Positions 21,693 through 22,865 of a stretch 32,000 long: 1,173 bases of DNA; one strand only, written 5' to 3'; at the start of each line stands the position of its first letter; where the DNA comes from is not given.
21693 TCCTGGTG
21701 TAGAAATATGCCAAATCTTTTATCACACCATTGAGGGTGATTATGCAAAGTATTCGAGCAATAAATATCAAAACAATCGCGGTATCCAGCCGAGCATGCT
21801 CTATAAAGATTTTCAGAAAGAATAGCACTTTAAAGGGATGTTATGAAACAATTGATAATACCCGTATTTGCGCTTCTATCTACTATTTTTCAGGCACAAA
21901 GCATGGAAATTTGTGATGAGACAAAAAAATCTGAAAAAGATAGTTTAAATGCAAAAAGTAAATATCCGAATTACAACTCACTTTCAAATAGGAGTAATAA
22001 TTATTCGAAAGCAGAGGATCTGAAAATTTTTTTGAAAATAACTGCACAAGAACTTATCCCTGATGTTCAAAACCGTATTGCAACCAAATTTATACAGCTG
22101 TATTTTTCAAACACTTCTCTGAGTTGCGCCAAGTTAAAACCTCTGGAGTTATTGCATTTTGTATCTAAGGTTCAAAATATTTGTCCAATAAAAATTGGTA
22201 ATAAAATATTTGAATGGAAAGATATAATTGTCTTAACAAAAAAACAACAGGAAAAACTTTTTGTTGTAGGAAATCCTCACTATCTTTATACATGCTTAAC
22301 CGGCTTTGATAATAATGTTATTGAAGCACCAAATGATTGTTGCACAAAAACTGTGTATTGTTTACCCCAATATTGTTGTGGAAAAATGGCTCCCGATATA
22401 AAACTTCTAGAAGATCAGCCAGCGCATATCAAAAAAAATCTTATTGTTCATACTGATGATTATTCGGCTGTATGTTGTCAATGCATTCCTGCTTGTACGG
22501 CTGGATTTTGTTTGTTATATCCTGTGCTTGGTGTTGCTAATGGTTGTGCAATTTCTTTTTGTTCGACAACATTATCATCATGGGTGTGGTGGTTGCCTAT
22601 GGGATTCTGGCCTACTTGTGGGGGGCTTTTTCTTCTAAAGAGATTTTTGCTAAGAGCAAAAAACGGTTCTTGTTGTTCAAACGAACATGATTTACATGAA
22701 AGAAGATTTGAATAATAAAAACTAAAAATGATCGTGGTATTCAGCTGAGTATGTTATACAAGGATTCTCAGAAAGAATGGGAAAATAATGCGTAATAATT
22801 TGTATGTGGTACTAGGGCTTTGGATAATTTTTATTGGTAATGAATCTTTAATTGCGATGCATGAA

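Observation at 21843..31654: Four dispersed paralogues of an unrecognised Cys-rich protein family with a bilobed hydrophobic C-terminal tail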

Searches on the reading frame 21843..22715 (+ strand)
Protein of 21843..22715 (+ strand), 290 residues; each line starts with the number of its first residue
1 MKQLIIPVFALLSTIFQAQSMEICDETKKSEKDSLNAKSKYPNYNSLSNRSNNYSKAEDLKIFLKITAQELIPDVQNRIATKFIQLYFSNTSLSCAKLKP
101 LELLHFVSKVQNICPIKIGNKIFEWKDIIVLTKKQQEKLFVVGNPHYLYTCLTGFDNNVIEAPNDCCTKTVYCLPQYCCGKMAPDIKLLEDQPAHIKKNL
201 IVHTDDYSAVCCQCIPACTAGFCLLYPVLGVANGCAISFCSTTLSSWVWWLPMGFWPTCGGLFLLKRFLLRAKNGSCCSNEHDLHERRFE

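Call 3: search_protein_families(library=pfam, proteins=[window:21843-22715:+], max_evalue=1)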
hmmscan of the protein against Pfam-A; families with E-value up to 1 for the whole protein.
window:21843-22715:+ (290 aa): 0 families

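Call 12: find_homologous_proteins(query=window:21843-22712:+, max_evalue=0.01)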
Query window:21843-22712:+ (290 aa): 3 proteins with E <= 0.01 among 503 candidates.
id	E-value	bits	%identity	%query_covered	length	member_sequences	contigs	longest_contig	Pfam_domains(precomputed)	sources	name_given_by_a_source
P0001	3.3e-199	678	100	100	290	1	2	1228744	-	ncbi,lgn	-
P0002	4.7e-64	235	44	100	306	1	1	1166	-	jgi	jgi:hypothetical protein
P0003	5.0e-49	185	38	93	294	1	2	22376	-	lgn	-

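Call 13: find_encoding_contigs(protein=P0001, flank=10000, max_places=4)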
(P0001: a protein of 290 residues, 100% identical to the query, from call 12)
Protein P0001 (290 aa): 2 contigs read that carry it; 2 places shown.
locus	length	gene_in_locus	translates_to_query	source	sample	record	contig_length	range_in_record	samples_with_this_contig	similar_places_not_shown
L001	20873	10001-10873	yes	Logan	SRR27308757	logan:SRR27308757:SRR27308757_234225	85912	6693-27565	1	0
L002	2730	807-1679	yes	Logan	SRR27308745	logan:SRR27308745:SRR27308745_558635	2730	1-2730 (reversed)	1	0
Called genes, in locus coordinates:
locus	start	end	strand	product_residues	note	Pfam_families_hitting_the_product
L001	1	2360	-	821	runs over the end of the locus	PF21305:type_II_gspD_N0 (weak), PF03958:Secretin_N (weak), PF00263:Secretin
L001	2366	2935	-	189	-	-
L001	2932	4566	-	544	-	PF11104:PilM_2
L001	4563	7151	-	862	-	PF21305:type_II_gspD_N0 (weak), PF03958:Secretin_N (weak), PF00263:Secretin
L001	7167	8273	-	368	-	PF11356:T2SSC (weak), PF13180:PDZ_2 (faint)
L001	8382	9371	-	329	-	PF00493:MCM (weak), PF20030:bpMoxR, PF00004:AAA (weak), PF07726:AAA_3, PF07728:AAA_5, PF17863:AAA_lid_2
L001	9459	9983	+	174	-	PF22769:DCD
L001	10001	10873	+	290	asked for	-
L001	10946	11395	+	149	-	-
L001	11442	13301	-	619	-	-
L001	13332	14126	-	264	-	PF00005:ABC_tran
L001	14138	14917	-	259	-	PF02405:MlaE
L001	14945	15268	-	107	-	PF03840:SecG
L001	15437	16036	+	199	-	-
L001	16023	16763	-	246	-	PF00121:TIM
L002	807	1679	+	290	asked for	-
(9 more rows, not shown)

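Call 14: find_encoding_contigs(protein=P0003, flank=10000, max_places=4)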
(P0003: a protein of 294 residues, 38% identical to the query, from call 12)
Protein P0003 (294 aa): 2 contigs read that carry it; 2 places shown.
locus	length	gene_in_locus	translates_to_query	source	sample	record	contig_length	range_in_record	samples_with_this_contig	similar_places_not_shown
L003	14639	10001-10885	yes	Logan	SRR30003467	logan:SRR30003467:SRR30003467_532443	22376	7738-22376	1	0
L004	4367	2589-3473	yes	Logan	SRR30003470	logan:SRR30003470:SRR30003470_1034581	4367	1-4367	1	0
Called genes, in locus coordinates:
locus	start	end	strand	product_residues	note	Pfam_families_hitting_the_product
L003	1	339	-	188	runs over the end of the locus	-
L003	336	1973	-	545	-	PF11104:PilM_2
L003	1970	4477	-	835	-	PF21305:type_II_gspD_N0, PF03958:Secretin_N (faint), PF00263:Secretin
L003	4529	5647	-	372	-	PF11356:T2SSC (faint)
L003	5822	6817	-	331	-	PF00493:MCM (weak), PF20030:bpMoxR, PF00004:AAA (weak), PF07726:AAA_3, PF07728:AAA_5, PF17863:AAA_lid_2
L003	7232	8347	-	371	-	-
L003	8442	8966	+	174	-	PF22769:DCD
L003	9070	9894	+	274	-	-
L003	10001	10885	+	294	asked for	-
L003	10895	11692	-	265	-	PF00005:ABC_tran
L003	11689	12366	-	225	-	PF02405:MlaE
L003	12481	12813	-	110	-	PF03840:SecG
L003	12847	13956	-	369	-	PF17761:DUF1016_N, PF06250:YhcG_C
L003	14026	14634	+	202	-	-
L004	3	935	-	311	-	?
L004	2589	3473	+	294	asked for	-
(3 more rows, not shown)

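Call 18: list_cluster_members(proteins=[window:21843-22712:+, window:27264-27875:+, window:30101-30847:+, window:30920-31651:+, window:6768-8534:+, window:23284-25140:-, window:28905-29411:+, window:29476-30051:-, window:22788-23234:+])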
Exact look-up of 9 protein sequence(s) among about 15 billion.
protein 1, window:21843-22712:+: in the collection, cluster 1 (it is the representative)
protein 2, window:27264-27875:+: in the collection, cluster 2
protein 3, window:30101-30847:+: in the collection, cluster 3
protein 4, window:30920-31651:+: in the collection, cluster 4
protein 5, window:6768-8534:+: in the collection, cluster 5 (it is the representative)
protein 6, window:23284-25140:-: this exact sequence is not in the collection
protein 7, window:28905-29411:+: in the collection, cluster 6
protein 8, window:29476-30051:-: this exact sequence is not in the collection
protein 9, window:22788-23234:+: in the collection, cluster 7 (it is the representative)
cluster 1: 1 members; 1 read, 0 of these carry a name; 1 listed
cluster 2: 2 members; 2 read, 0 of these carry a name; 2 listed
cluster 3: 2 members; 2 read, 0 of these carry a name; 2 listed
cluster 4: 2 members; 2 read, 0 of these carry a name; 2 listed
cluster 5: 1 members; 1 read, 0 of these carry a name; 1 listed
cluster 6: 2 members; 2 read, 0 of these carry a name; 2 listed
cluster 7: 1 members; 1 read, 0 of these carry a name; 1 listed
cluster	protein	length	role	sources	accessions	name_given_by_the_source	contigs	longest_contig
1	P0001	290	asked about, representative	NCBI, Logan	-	-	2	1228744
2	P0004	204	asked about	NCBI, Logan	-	-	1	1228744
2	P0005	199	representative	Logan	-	-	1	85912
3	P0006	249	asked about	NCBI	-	-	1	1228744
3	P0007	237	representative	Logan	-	-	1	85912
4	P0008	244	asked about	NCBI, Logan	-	-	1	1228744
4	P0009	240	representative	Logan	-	-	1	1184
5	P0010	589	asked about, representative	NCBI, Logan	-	-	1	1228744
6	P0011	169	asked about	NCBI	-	-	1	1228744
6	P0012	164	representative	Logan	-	-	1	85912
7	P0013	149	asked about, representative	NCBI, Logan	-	-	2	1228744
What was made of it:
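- Tried and rejected: It returned no names or accessions (call 18).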

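Call 33: search_protein_families(library=ncbifam, proteins=[window:21843-22712:+], max_evalue=1)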
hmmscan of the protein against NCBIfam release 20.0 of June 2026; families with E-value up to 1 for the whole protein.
window:21843-22712:+ (290 aa): 0 families

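Call 36: search_protein_representatives(alignment_id=A4)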
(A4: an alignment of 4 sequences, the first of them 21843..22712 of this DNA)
Query: 4 sequences, 283 profile positions. Proteins with E-value up to 0.001 (for the whole library): 39; up to 1e-10: 22; up to 1e-30: 10. The best 39 are listed.
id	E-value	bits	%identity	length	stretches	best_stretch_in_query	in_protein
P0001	1.1e-141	487.4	-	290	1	2-278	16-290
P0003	2.7e-124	430.3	-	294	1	1-277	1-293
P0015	5.6e-108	376.8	-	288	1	2-273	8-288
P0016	9.1e-65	235.0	-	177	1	99-268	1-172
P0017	2.8e-59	217.0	-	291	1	3-270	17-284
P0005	2.2e-55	204.3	-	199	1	66-280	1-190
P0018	4.4e-52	193.4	-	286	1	1-256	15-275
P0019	9.3e-48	179.2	-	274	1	2-207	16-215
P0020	5.9e-39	150.4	-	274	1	1-267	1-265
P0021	3.4e-32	128.2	-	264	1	4-237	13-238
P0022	4.1e-26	108.2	-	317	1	1-235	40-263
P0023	4.6e-25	104.8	-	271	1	2-199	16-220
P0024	6.3e-24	101.0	-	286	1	8-259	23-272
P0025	2.7e-23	99.0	-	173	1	48-184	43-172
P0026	1.9e-22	96.2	-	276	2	1-132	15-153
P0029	6.7e-17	78.0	-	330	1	54-222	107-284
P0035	3.4e-10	56.0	-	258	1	63-260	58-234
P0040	6.5e-07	45.2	-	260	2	171-269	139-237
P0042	2.1e-06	43.5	-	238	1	85-278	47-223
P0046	3.0e-05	39.8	-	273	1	89-227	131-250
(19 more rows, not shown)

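Call 37: predict_structure(alignment_id=A4)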
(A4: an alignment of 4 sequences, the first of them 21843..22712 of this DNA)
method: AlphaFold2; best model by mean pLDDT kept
length: 290 residues; sequences in the alignment: 4
mean_pLDDT: 34.9   pTM: 0.27
mean pLDDT of the five models: 34.9, 31.8, 30.7, 29.8, 29.0
residues with pLDDT >= 90: 0; 70-90: 1; 50-70: 44; < 50: 245
segments of 3 or more residues with pLDDT < 50: 1-72, 74-115, 144-186, 203-290
pLDDT, mean of each block of 10 residues (from residue 1): 34 31 27 28 26 34 42 45 41 33 40 48 57 57 42 30 24 28 45 63 37 26 25 25 23 22 23 23 33
secondary structure, 60 per line:
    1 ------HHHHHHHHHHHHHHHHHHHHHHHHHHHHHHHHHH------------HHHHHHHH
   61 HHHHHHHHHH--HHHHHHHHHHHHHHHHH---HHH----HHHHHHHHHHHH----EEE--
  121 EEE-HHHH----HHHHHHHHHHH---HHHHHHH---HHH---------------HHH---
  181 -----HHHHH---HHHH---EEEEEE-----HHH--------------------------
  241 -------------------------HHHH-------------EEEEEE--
elements in order: H7-40 H53-70 H73-89 H100-111 E116-118 E121-123 H125-128 H133-143 H147-153 H186-190 H194-197 E201-206 H266-269 E283-288
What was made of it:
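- Tried and rejected: AF2 with a 4-sequence alignment was unusable, with pLDDT 35 (call 37).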

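Call 43: search_protein_families(library=pfam, alignment_id=A5, max_evalue=0.1)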
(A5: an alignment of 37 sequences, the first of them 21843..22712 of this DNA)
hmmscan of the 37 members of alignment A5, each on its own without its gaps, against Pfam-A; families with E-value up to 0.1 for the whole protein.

A. member 1, window:21843-22712:+ (290 aa): 0 families

B. families by the number of members that match (of 37 scanned): 9 families
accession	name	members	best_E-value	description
PF15040.11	Humanin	1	0.012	Humanin family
PF01099.22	Uteroglobin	1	0.027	Uteroglobin family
PF20862.2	DUF6843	1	0.027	Family of unknown function (DUF6843)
PF00327.25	Ribosomal_L30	1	0.053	Ribosomal protein L30p/L7e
PF17457.7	DUF5420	1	0.058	Family of unknown function (DUF5420)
PF13187.11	Fer4_9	1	0.062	4Fe-4S dicluster domain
PF19088.6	TUTase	1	0.091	TUTase nucleotidyltransferase domain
PF08915.16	tRNA-Thr_ED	1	0.092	Archaea-specific editing domain of threonyl-tRNA synthetase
PF08391.16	Ly49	1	0.099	Ly49-like protein, N-terminal region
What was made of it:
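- On CYSTM (PF12734): Calls 3 and 43 gave no match.
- On F-box (PF00646 / PF12937): None of 37 full-length members matched (call 43).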

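Call 44: search_solved_structures(query=A5, max_evalue=10)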
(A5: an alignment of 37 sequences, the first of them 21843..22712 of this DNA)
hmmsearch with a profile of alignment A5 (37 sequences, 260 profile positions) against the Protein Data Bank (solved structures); distinct sequences matched with E-value up to 10: 3.
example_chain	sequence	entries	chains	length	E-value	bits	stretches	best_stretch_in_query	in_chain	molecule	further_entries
1fyh_A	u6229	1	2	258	0.098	15.2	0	160-190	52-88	Interferon gamma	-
1eku_A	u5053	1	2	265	0.1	15.1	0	160-190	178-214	Interferon gamma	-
9hnh_A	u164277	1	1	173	0.43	13.1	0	50-110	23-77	Chains: A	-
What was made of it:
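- Tried and rejected: A PDB sequence-profile search gave nothing credible (call 44).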

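Call 47: find_encoding_contigs(protein=P0042, flank=10000, max_places=3)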
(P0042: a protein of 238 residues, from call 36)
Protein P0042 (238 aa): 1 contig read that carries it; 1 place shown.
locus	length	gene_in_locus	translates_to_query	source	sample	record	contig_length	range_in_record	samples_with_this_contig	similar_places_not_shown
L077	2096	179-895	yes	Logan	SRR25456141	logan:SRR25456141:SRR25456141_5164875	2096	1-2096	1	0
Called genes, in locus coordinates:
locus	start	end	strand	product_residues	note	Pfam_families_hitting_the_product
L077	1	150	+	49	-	?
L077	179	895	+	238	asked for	-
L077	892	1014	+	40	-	-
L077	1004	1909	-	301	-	PF02089:Palm_thioest, PF05057:DUF676 (weak)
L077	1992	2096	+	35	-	?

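Call 49: find_encoding_contigs(protein=P0017, flank=10000, max_places=3)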
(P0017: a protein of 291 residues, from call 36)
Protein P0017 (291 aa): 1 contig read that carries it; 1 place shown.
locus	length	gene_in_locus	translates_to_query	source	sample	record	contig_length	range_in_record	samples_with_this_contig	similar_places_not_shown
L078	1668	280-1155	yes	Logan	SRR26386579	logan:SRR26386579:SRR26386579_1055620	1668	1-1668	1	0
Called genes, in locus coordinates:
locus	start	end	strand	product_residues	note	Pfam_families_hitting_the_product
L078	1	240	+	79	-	?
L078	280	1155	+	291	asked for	-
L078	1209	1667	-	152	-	?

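Call 50: find_encoding_contigs(protein=P0035, flank=10000, max_places=3)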
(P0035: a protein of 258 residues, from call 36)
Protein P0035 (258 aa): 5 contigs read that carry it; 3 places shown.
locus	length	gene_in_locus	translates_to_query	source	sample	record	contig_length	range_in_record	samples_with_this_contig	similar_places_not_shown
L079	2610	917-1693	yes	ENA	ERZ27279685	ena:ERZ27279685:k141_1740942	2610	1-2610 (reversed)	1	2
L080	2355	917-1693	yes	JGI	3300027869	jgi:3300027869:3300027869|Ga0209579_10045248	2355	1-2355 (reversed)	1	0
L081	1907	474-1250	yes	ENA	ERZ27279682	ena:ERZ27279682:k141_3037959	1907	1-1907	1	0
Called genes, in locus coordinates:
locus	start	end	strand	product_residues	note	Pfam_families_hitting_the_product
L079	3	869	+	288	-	PF09820:AAA-ATPase_like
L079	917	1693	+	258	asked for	-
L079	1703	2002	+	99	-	PF18765:Polbeta, PF01909:NTP_transf_2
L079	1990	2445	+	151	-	PF08780:NTase_sub_bind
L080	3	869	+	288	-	PF09820:AAA-ATPase_like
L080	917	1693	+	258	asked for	-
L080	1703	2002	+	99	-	PF18765:Polbeta, PF01909:NTP_transf_2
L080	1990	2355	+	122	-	?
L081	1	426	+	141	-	?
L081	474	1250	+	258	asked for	-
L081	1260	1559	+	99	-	PF18765:Polbeta, PF01909:NTP_transf_2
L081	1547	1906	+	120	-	?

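Call 51: predict_structure(alignment_id=A5)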
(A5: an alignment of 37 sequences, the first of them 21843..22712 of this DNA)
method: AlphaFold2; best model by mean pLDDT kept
length: 290 residues; sequences in the alignment: 37
mean_pLDDT: 75.3   pTM: 0.60
mean pLDDT of the five models: 75.3, 73.8, 72.0, 71.0, 70.9
residues with pLDDT >= 90: 93; 70-90: 78; 50-70: 94; < 50: 25
segments of 3 or more residues with pLDDT < 50: 34-49, 276-282
pLDDT, mean of each block of 10 residues (from residue 1): 77 83 58 46 46 74 91 94 89 76 91 95 95 93 91 89 71 57 87 95 82 55 73 72 60 60 70 50 62
secondary structure, 60 per line:
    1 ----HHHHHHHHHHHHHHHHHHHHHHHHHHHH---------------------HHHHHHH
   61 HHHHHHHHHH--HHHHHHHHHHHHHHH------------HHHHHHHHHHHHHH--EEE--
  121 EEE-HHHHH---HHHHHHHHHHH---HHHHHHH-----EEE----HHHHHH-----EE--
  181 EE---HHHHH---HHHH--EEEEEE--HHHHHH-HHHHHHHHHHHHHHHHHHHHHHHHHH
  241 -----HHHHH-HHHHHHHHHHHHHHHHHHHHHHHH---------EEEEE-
elements in order: H5-32 H54-70 H73-87 H100-113 E116-118 E121-123 H125-129 H133-143 H147-153 E159-161 H166-171 H186-190 H194-197 E200-205 H208-213 H215-240 H246-250 H252-275 E285-289
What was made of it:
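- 22056..22106 (+): P1 'LPxEIxxxI' helix (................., aa 72-88). AF2 helix 73-87 with pLDDT of about 90 (call 51).
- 22185..22457 (+): P1 conserved core domain, aa 115-205. It runs PIKIGNK hairpin, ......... helix, GNP, C-x-TG-x-DN, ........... strand. AF2 pLDDT is about 87-95 over residues 101-160 and 181-200, and 57-71 over 161-180 (call 51).
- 22461..22637 (+): P1 Cys/Gly-rich double hydrophobic module (aa 207-241 and 247-265). AF2 helices 215-240 and 252-275 (call 51).
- On Chlamydial Inc proteins: AF2 shows helices 215-240 and 252-275 (call 51).
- Two long helices (215-240 and 252-275) follow it (call 51). The AF2 model has a C-terminal strand (285-289) after helix 2, which might pack against the domain, but coordinates could not be inspected and confidence there is low (call 51).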

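Call 57: fold_search(model_id=the predicted structure, library=pdb)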
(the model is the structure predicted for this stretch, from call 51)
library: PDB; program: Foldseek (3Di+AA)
matches with E <= 10: 14; with E <= 0.001: 0
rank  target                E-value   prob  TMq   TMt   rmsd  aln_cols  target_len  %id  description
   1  1ezf_B                3.0e+00  0.03  0.09  0.08  13.6       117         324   17  CRYSTAL STRUCTURE OF HUMAN SQUALENE SYNTHASE (released 2000-10-18)
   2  8b6h_DN               4.6e+00  0.01  0.11  0.08  43.0       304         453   16  Cryo-EM structure of cytochrome c oxidase dimer (complex IV) from respiratory supercomplex of Tetrahymena thermophila (released 2023-03-29)
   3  8pk0_d                5.1e+00  0.04  0.09  0.10  13.7        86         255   12  human mitoribosomal large subunit assembly intermediate 1 with GTPBP10-GTPBP7 (released 2023-12-13)
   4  9qej_A                5.5e+00  0.01  0.11  0.04  20.6       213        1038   14  Cryo-EM structure of the Importin beta:Importin7:Histone H1.0 complex (released 2026-01-14)
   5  7ods_d                6.5e+00  0.02  0.11  0.13  13.1       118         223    8  State B of the human mitoribosomal large subunit assembly intermediate (released 2021-06-23)
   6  7kuw                  6.9e+00  0.09  0.10  0.39   7.5        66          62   20  High-throughput design and refinement of stable proteins using sequence-only models (released 2021-12-15)
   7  3wef_D                6.9e+00  0.02  0.10  0.09  16.4       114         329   13  Crystal structure of the human squalene synthase in complex with farnesyl thiopyrophosphate (released 2014-02-12)
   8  9d32_A                7.3e+00  0.02  0.11  0.07  13.6       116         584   16  Structure of the HKU5 RBD bound to the P. abramus ACE2 receptor (released 2025-02-19)
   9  7xxp_D                8.7e+00  0.04  0.09  0.06   5.8        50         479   12  F316A-glycine-streptothricin F complex (released 2023-05-31)
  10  3d73_A                8.7e+00  0.01  0.09  0.17  12.7       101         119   16  Crystal structure of a pheromone binding protein mutant D35A, from Apis mellifera, at pH 7.0 (released 2009-05-26)
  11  5kn4_B                8.7e+00  0.01  0.12  0.11  16.5       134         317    9  Pavine N-methyltransferase apoenzyme pH 6.0 (released 2016-09-07)
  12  3fe8                  9.8e+00  0.01  0.09  0.17  12.3        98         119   16  Crystal structure of a pheromone binding protein from Apis mellifera with a serendipitous ligand soaked at pH 4.0 (released 2009-12-01)
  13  8xmo_A                9.8e+00  0.01  0.07  0.02  20.0       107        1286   15  Voltage-gated sodium channel Nav1.7 variant M4 (released 2024-03-06)
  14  6wmv_C                9.8e+00  0.01  0.07  0.06  14.2        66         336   15  Structure of a phosphatidylinositol-phosphate synthase (PIPS) from Mycobacterium kansasii with evidence of substrate b (released 2020-05-27)

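Call 59: fold_search(model_id=the predicted structure, library=viral)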
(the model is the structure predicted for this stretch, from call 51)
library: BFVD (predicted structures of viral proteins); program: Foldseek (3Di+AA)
matches with E <= 10: 18; with E <= 0.001: 0
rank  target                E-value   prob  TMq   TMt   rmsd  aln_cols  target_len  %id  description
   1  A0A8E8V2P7            2.4e+00  0.02  0.09  0.12  25.8       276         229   14  Nonstructural protein NS3 [Mudumu virus]
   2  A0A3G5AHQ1            3.2e+00  0.04  0.09  0.13  20.4       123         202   12  Uncharacterized protein [Sylvanvirus sp.]
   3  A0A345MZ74            3.4e+00  0.02  0.09  0.07  16.8       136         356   15  (no name in the UniProt tables at hand)
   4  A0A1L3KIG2            4.5e+00  0.02  0.09  0.05  23.1       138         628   13  RNA-directed RNA polymerase [Beihai levi-like virus 12]
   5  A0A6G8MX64            5.7e+00  0.02  0.10  0.12  15.0       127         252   13  Transmembrane protein [Cedratvirus kamchatka]
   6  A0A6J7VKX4            6.8e+00  0.01  0.11  0.10  28.7       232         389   11  Uncharacterized protein [uncultured Caudovirales phage]
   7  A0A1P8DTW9            8.1e+00  0.02  0.09  0.14  13.4       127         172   15  (no name in the UniProt tables at hand)
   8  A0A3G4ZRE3            8.1e+00  0.02  0.16  0.16  26.6       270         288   14  Uncharacterized protein [Dasosvirus sp.]
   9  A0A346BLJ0            8.1e+00  0.01  0.11  0.09  18.1       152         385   14  Lambda A protein (Fragment) [Avian orthoreovirus]
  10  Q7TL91                8.6e+00  0.06  0.12  0.27   8.9        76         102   14  Polyprotein (Fragment) [Classical swine fever virus]
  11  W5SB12                8.6e+00  0.02  0.11  0.14  21.6       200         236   16  Uncharacterized protein [Pithovirus sibericum]
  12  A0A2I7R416            8.6e+00  0.01  0.09  0.10  14.9       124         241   14  (no name in the UniProt tables at hand)
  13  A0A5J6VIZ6            8.6e+00  0.01  0.09  0.04  21.3       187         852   10  Uncharacterized protein [Megaviridae environmental sample]
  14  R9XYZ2                9.1e+00  0.04  0.11  0.24  12.5        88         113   17  ORF-75 (Fragment) [White spot syndrome virus]
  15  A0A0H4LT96            9.1e+00  0.01  0.09  0.08  17.9       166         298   11  Uncharacterized protein (Fragment) [Lutzomyia reovirus 2]
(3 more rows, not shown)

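Call 60: find_related_loci(query=A6, collection=metagenome_contigs, flank=10000)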
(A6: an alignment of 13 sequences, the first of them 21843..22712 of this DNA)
Query A6 (290 aa) in metagenome_contigs; peptide patterns used: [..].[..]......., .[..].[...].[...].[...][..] (x = any residue, [..] = any of these).
373 stretches matched a pattern; 4 encode a relative of the query (tblastn E <= 1e-3); 4 distinct loci.
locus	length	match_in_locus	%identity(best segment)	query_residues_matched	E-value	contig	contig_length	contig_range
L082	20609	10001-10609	46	11-206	3e-45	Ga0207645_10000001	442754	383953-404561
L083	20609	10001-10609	46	11-206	3e-45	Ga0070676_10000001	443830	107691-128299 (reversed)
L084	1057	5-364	38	103-225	2e-16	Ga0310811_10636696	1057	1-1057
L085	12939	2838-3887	26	1-290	2e-8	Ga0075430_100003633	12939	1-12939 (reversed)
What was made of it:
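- Tried and rejected: A 13-sequence alignment worked (call 60).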

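Call 78: search_protein_families(library=phrogs, proteins=[window:21843-22712:+], max_evalue=0.1)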
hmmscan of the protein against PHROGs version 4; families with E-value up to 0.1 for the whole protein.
window:21843-22712:+ (290 aa): 0 families
